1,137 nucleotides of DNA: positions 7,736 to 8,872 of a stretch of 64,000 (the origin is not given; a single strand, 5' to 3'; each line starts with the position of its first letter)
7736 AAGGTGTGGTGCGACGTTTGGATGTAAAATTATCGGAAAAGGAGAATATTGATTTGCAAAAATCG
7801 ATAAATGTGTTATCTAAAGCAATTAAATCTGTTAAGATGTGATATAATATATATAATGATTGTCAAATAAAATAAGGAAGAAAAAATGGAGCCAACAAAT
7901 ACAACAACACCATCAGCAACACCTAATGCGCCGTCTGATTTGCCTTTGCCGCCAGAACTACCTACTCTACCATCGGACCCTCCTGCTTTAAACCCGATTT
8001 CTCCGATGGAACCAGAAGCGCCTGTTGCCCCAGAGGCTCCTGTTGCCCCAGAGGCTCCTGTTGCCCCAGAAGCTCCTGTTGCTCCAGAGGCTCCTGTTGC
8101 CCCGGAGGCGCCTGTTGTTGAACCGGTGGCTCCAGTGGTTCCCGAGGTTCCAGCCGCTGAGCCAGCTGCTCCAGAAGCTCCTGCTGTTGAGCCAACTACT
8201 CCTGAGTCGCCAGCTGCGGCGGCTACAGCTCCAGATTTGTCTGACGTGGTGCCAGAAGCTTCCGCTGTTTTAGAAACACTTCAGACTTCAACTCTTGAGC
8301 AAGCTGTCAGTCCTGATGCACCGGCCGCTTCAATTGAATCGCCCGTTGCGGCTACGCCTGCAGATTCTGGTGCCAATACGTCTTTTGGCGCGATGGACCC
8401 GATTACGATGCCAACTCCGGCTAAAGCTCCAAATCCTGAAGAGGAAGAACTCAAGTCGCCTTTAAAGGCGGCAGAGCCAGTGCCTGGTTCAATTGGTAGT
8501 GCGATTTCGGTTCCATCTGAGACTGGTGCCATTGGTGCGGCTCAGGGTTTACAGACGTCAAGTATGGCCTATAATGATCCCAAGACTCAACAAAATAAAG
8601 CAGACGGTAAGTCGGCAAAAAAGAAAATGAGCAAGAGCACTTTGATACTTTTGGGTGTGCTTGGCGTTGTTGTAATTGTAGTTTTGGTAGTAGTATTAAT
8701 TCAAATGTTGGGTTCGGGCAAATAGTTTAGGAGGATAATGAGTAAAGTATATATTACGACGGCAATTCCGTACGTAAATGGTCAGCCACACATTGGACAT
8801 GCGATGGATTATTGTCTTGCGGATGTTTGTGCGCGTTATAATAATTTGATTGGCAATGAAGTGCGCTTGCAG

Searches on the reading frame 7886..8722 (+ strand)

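Call 33: search_protein_families(library=pfam, proteins=[window:7886-8722:+], max_evalue=0.01)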
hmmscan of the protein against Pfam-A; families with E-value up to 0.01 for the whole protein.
window:7886-8722:+ (279 aa): 1 family
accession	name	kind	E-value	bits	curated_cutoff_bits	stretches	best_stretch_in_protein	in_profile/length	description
PF10717.14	ODV-E18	-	0.0042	17.4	28.1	0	243-278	15-50/87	Occlusion-derived virus envelope protein ODV-E18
